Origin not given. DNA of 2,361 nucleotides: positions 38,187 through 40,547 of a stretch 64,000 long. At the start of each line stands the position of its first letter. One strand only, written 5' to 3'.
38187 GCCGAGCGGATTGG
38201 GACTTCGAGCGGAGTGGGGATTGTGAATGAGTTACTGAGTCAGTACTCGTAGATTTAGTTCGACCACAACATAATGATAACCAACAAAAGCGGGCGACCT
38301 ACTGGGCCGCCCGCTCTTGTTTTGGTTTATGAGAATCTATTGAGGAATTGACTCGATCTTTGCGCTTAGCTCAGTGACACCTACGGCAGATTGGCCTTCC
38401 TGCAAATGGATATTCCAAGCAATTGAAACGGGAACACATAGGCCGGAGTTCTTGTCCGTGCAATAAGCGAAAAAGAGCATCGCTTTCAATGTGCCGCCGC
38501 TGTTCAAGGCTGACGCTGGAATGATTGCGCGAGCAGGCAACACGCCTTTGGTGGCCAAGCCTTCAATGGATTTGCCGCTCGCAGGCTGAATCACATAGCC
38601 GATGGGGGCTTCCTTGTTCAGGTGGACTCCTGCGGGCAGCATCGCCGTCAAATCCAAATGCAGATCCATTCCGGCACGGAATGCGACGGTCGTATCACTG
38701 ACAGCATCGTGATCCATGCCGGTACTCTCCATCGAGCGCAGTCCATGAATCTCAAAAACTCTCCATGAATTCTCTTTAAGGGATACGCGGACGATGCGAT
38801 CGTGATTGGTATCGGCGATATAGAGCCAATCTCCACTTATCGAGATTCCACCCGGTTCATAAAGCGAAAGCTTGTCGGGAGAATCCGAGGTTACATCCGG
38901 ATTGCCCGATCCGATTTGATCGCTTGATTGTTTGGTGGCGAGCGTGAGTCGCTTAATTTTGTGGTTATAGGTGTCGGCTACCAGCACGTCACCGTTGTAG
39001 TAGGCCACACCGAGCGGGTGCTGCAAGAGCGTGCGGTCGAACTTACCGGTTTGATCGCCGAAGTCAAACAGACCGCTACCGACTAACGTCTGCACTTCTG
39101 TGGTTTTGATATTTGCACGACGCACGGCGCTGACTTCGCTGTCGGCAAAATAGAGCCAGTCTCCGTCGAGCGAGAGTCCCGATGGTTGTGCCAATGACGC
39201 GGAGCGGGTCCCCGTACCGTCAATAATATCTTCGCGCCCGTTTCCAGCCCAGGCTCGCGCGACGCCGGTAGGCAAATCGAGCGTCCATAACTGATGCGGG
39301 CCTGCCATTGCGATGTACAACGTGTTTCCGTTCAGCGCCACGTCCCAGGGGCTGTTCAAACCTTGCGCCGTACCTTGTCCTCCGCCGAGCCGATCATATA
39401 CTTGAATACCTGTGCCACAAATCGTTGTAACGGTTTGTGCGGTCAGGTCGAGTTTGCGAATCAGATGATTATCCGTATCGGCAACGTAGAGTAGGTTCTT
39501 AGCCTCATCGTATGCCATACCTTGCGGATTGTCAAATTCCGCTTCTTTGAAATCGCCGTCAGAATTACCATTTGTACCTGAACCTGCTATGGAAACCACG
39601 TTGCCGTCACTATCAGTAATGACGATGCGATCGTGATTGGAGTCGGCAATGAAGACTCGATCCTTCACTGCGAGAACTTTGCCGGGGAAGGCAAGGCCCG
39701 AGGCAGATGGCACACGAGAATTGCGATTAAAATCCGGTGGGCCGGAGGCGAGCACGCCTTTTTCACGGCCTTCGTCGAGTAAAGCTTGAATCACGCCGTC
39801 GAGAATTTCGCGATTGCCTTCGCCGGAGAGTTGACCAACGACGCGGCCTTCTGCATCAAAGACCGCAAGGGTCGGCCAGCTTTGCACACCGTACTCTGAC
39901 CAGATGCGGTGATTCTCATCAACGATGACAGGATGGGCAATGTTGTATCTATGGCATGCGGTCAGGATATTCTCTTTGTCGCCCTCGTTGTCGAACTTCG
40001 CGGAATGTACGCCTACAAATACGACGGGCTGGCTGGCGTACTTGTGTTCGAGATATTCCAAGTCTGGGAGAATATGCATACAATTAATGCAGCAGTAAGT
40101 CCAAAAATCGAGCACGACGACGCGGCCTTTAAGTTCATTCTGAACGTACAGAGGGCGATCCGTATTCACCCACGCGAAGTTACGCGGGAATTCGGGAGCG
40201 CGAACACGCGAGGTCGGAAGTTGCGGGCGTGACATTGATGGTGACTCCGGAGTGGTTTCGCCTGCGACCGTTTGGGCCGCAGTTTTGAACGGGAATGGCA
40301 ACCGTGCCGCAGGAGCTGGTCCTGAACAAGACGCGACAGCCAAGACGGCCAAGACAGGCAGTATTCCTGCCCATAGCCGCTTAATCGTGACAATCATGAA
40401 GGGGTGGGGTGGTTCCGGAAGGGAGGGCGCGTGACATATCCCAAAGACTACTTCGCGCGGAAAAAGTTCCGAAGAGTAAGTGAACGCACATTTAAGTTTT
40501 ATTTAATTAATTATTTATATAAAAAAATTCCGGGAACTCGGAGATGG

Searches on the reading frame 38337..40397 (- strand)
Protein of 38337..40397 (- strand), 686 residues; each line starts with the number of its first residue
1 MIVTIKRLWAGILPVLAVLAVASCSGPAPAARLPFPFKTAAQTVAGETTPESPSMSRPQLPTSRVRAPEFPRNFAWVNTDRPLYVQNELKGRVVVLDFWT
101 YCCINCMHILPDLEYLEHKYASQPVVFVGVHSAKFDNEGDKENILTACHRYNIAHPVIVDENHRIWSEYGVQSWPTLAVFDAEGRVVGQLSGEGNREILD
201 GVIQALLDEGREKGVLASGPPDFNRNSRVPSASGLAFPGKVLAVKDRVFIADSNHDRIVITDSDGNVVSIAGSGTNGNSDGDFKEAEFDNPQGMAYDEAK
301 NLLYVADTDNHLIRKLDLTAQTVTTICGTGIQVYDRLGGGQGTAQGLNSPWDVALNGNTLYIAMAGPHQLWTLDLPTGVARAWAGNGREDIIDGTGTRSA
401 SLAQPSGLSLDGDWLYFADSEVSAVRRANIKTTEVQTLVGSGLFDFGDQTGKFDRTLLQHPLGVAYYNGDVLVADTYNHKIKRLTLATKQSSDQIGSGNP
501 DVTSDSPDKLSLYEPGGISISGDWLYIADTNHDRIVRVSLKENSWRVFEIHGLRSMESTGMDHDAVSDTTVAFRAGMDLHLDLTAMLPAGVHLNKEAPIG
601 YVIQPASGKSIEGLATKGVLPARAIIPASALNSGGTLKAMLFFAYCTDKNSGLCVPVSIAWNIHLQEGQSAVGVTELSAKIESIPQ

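Call 35: search_protein_families(library=pfam, proteins=[window:38337-40397:-], max_evalue=0.001)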
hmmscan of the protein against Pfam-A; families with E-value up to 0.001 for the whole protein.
window:38337-40397:- (686 aa): 8 families
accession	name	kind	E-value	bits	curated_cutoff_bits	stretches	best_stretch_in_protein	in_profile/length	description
PF01436.27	NHL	-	3.1e-25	87.3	20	2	288-315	1-27/28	NHL repeat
PF13905.12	Thioredoxin_8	-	7.1e-16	58.8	27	1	91-186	1-94/94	Thioredoxin-like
PF08534.16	Redoxin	-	3.7e-10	40.2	26.6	1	78-194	15-136/148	Redoxin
PF00578.27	AhpC-TSA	-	5.1e-09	36.6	26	1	78-187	12-122/124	AhpC/TSA family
PF00085.26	Thioredoxin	-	1.2e-06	28.9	23.5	0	91-144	18-70/103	Thioredoxin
PF08309.17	LVIVD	-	5.5e-06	26.1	20.2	0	517-532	6-21/42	LVIVD repeat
PF08450.18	SGL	-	0.00014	22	26.3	0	287-323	132-168/246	SMP-30/Gluconolactonase/LRE-like region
PF13098.12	Thioredoxin_2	-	0.0004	21.1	27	1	90-200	4-101/104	Thioredoxin-like domain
